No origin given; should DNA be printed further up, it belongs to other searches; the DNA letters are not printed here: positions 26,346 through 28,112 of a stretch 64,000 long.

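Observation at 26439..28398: Unknown wHTH-P-loop ATPase plus zinc-ribbon gene pair, divergently co-promoted with the Hjc resolvase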

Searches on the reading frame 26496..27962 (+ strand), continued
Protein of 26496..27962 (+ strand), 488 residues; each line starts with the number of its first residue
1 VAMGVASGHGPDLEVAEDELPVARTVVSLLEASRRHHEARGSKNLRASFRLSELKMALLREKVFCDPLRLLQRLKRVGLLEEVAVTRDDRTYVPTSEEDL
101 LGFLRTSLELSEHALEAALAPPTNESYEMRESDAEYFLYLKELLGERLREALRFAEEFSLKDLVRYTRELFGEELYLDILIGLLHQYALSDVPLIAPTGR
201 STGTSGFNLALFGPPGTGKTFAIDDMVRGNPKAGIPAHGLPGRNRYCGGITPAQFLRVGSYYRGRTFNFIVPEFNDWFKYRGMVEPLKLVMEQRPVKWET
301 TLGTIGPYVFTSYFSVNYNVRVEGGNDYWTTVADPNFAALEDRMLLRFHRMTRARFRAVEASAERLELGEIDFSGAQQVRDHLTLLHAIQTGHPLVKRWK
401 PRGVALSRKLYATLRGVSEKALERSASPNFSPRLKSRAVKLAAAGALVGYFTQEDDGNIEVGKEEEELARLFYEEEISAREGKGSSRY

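Call 31: find_encoding_contigs(protein=P0128, flank=5000, max_places=2)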
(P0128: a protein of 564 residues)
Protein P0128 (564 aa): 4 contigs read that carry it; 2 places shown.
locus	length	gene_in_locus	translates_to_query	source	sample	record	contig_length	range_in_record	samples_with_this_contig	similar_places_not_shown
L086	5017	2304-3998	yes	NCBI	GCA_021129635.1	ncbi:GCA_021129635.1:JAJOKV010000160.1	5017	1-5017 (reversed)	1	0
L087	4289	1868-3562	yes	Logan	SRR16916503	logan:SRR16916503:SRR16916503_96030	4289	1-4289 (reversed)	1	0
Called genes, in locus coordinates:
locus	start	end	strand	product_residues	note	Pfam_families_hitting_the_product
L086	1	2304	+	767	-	PF01555:N6_N4_Mtase, PF27126:NmeDI_C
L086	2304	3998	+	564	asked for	-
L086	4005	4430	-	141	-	PF10049:DUF2283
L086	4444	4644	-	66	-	PF14076:DUF4258 (weak)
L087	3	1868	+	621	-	?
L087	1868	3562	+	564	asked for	-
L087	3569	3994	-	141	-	PF10049:DUF2283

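Call 34: find_encoding_contigs(protein=P0127, flank=6000, max_places=2)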
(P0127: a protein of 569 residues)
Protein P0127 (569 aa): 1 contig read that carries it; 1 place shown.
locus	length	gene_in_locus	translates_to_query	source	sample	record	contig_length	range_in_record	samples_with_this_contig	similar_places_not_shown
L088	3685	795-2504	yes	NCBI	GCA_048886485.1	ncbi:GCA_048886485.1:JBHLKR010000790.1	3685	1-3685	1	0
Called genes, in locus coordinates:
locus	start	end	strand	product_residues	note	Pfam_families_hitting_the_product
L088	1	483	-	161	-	PF03266:NTPase_1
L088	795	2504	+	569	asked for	-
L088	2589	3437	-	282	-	PF01940:DUF92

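Call 35: find_encoding_contigs(protein=P0132, flank=6000, max_places=2)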
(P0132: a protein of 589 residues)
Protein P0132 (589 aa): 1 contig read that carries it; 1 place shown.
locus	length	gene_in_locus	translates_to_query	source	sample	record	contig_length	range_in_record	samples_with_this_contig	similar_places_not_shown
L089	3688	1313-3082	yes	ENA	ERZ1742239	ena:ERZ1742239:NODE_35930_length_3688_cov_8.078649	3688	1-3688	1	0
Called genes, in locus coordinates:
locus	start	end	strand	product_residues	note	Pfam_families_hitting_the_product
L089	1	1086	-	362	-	?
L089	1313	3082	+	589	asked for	-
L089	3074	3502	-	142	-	PF08973:TM1506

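Call 36: predict_structure(alignment_id=A3)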
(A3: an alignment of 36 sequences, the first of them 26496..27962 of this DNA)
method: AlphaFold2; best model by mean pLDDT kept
length: 488 residues; sequences in the alignment: 36
mean_pLDDT: 90.3   pTM: 0.80
mean pLDDT of the five models: 90.3, 89.4, 88.9, 87.9, 87.6
residues with pLDDT >= 90: 362; 70-90: 91; 50-70: 16; < 50: 19
segments of 3 or more residues with pLDDT < 50: 1-12, 117-119, 485-488
pLDDT, mean of each block of 10 residues (from residue 1): 33 70 91 90 87 94 90 89 93 89 78 54 83 95 97 98 98 97 98 98 98 95 98 98 96 94 95 92 93 95 91 96 78 84 94 96 98 98 98 91 97 97 91 95 98 92 98 92 56
secondary structure, 60 per line:
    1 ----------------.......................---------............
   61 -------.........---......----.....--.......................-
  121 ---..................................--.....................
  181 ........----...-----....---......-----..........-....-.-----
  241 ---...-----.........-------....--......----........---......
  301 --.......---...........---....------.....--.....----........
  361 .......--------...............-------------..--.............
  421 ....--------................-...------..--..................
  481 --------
elements in order: H17-39 H51-60 H68-76 E80-85 E90-94 H97-119 H124-157 H160-188 E193-195 E201-204 E208-213 H219-228 E244-246 H252-260 E268-271 H274-279 H284-291 E295-300 E303-309 E313-323 E327-330 H337-341 E344-348 H353-367 H376-390 H408-424 H433-448 H463-480

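Call 41: find_homologous_proteins(query=A5, max_evalue=0.001)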
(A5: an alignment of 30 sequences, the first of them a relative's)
Query A5 (30 sequences) (569 aa, profile of the alignment): 1372 proteins with E <= 0.001 among 8000 candidates; the best 120 are listed.
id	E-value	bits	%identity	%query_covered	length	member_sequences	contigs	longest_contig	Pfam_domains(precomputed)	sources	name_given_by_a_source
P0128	7.0e-212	723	45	88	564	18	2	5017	-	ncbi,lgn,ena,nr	ncbi:hypothetical protein LR013_03070 [candidate division NPL-UPA2 bacterium]|nr:hypothetical protei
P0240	1.3e-211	722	46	88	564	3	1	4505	-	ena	-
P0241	5.1e-211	721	46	88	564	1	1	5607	-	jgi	-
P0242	1.9e-210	719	45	88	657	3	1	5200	-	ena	-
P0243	8.8e-210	716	45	88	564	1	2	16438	-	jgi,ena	-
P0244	4.0e-209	714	41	98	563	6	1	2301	-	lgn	-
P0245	2.5e-208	712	42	98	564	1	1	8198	-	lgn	-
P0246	3.3e-208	711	45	88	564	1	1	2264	-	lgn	-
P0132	7.8e-208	710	41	92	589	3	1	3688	-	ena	-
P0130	1.8e-207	709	40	92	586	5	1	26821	-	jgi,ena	-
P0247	4.8e-207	707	41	91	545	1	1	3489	-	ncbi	-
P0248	7.6e-207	707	42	97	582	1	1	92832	-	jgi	-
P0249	1.3e-206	706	41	92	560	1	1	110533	-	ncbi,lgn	-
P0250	1.9e-206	705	41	96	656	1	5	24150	-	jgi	jgi:hypothetical protein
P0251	2.2e-206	705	64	99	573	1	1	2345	-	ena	-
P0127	3.1e-203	695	100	100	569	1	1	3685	-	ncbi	ncbi:MAG: hypothetical protein ACFFBD_22670 [Candidatus Hodarchaeota archaeon]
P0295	6.6e-203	694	39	92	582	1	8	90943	-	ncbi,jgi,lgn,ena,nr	ncbi:hypothetical protein CW711_00875 [Candidatus Bathyarchaeota archaeon]|nr:MAG: hypothetical prot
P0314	3.2e-202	691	39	93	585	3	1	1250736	-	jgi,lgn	-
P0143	3.3e-202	691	40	95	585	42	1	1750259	-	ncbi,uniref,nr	ncbi:hypothetical protein N186_07075 [Thermofilum adornatum]|uniref:MCM domain-containing protein n=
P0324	7.9e-202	690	44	88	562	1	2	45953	-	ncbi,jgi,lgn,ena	-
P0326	9.0e-202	690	40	91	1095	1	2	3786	-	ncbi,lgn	-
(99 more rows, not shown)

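Call 42: fold_search(model_id=the predicted structure, library=pdb)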
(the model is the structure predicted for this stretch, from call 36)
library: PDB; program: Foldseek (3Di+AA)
matches with E <= 10: 925; with E <= 0.001: 254
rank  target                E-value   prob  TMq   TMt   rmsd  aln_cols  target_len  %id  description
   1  8q6p_6                2.5e-09  1.00  0.40  0.48   7.5       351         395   11  X. laevis CMG dimer bound to dimeric DONSON - MCM ATPase (released 2023-10-18)
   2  8b9a_6                1.2e-08  1.00  0.47  0.38   5.2       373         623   13  S. cerevisiae replisome + Ctf4, bound by pol alpha primase. Complex engaged with a fork DNA substrate containing a 60  (released 2023-08-09)
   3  9e2z_7                1.5e-08  1.00  0.44  0.38   4.9       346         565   16  Cryo-EM structure of human CMG helicase stalled at G4-containing DNA template (released 2025-03-26)
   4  9e2z_4                1.7e-08  1.00  0.47  0.39   5.0       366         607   16  Cryo-EM structure of human CMG helicase stalled at G4-containing DNA template (released 2025-03-26)
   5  6xty_6                1.8e-08  1.00  0.46  0.38   5.8       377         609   13  CryoEM structure of human CMG bound to AND-1 (CMGA) (released 2020-05-27)
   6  6xtx_6                2.7e-08  1.00  0.46  0.34   5.9       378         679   13  CryoEM structure of human CMG bound to ATPgammaS and DNA (released 2020-05-27)
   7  8ouw_4                3.7e-08  1.00  0.44  0.36   5.7       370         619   15  Cryo-EM structure of CMG helicase bound to TIM-1/TIPN-1 and homodimeric DNSN-1 on fork DNA (Caenorhabditis elegans) (released 2023-08-16)
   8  8w0e_6                3.9e-08  1.00  0.48  0.40   5.0       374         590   12  Cryo-EM structure of a human MCM2-7 single hexamer on dsDNA (released 2024-10-02)
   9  8q6p_7                3.9e-08  1.00  0.46  0.70   4.8       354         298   17  X. laevis CMG dimer bound to dimeric DONSON - MCM ATPase (released 2023-10-18)
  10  7w1y_F                5.1e-08  1.00  0.47  0.37   5.6       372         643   17  Human MCM double hexamer bound to natural DNA duplex (polyAT/polyTA) (released 2023-02-08)
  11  8rif_5                5.4e-08  1.00  0.42  0.32   8.1       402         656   12  Cryo-EM structure of the MCM double hexamer loaded onto dsDNA. (released 2025-01-01)
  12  9gjw_5                5.4e-08  1.00  0.37  0.33  13.0       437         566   12  OCCM maturation intermediate stalled with an Arginine Finger mutation in Mcm2 (released 2025-03-05)
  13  8s0a_6                8.7e-08  1.00  0.43  0.32  13.8       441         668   12  H. sapiens MCM2-7 hexamer bound to double stranded DNA (released 2024-10-02)
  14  7w1y_E                9.2e-08  1.00  0.47  0.34   5.7       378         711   13  Human MCM double hexamer bound to natural DNA duplex (polyAT/polyTA) (released 2023-02-08)
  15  7pfo_6                9.2e-08  1.00  0.41  0.33   8.6       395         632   13  Core human replisome (released 2021-11-10)
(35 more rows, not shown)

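Call 45: search_protein_families(library=pfam, alignment_id=A3, max_evalue=1)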
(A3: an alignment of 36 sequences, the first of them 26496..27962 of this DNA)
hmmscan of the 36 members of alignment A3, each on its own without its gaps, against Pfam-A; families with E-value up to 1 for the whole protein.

A. member 1, window:26496-27962:+ (488 aa): 2 families
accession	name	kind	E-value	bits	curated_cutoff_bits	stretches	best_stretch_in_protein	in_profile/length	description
PF13401.12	AAA_22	-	0.11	13.3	27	1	209-233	8-32/130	AAA domain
PF00004.35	AAA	-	0.25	12.2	21.2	1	210-224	2-16/131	ATPase family associated with various cellular activities (AAA)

B. families by the number of members that match (of 36 scanned): 53 families (the first 25 are shown)
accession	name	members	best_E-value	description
PF13401.12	AAA_22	18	0.027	AAA domain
PF14520.12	HHH_5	4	9.3e-06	Helix-hairpin-helix domain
PF11731.14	Cdd1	3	0.00027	Pathogenicity locus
PF10391.15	DNA_pol_lambd_f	2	0.00027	Fingers domain of DNA polymerase lambda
PF11798.14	IMS_HHH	2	0.0019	IMS family HHH motif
PF13481.12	AAA_25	2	0.018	AAA domain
PF13245.12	AAA_19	2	0.18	AAA domain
PF13338.12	AbiEi_4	1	3.9e-06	Transcriptional regulator, AbiEi antitoxin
PF04471.18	Mrr_cat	1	1.8e-05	Restriction endonuclease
PF20276.3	CTD1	1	0.00097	C-terminal domain 1 of the ABC-three component (ABC-3C) systems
PF07728.20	AAA_5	1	0.0026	AAA domain (dynein-related subfamily)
PF02710.19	Hema_HEFG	1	0.004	Hemagglutinin domain of haemagglutinin-esterase-fusion glycoprotein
PF10007.15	DUF2250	1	0.0059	Uncharacterized protein conserved in archaea (DUF2250)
PF14579.12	HHH_6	1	0.01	Helix-hairpin-helix motif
PF04700.17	Baculo_gp41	1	0.012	Structural glycoprotein p40/gp41 conserved region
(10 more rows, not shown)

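Call 49: find_encoding_contigs(protein=P0143, flank=6000, max_places=1)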
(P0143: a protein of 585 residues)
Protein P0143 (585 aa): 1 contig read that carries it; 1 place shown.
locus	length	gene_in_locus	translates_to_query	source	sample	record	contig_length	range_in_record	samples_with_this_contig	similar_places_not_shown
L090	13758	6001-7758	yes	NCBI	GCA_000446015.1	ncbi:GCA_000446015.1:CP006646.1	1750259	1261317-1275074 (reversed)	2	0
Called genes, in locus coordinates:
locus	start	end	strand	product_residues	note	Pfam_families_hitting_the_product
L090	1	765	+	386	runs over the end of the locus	PF05559:DUF763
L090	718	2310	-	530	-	PF01943:Polysacc_synt, PF13440:Polysacc_synt_3, PF01554:MatE (weak)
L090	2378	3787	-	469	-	PF14691:Fer4_20, PF00070:Pyr_redox (faint), PF01262:AlaDh_PNT_C (faint), PF01266:DAO (faint), PF07992:Pyr_redox_2, PF13738:Pyr_redox_3 (faint), PF13450:NAD_binding_8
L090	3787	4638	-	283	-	PF00175:NAD_binding_1 (weak), PF10418:DHODB_Fe-S_bind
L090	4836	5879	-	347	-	-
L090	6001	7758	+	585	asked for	-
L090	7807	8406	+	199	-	PF01914:MarC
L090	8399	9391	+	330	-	-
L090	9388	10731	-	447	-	PF12679:ABC2_membrane_2, PF12698:ABC2_membrane_3, PF12730:ABC2_membrane_4 (weak)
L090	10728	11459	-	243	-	PF00005:ABC_tran, PF13304:AAA_21 (faint)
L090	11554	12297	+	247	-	-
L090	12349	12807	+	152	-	-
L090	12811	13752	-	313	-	PF01073:3Beta_HSD, PF01370:Epimerase, PF02719:Polysacc_synt_2, PF04321:RmlD_sub_bind, PF05368:NmrA, PF13460:NAD_binding_10, PF16363:GDP_Man_Dehyd, PF07993:NAD_binding_4, +1 more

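Call 50: find_encoding_contigs(protein=P0295, flank=6000, max_places=1)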
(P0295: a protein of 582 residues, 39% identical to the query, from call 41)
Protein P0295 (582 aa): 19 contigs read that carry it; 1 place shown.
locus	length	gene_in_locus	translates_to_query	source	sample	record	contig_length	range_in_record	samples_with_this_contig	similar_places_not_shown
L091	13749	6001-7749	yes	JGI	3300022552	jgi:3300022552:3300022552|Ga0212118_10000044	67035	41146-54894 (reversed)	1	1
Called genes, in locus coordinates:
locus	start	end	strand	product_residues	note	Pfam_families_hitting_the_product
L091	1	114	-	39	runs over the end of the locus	-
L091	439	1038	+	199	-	PF00210:Ferritin, PF02915:Rubrerythrin, PF23458:DUF7130 (faint), PF21349:RUBY_RBDX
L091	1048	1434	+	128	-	PF06397:Desulfoferrod_N (weak), PF01880:Desulfoferrodox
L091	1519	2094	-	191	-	PF02887:PK_C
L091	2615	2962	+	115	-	PF08510:PIG-P (weak)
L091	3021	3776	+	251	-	PF00483:NTP_transferase, PF12804:NTP_transf_3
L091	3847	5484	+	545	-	-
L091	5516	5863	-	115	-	PF04430:DUF498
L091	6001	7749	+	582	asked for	-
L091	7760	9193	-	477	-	PF01435:Peptidase_M48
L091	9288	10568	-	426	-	PF01964:ThiC_Rad_SAM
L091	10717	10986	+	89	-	PF01423:LSM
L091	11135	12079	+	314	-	PF22700:MVD-like_N (weak), PF00288:GHMP_kinases_N, PF08544:GHMP_kinases_C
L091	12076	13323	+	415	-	PF00291:PALP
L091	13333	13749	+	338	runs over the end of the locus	PF03447:NAD_binding_3 (weak), PF00742:Homoserine_dh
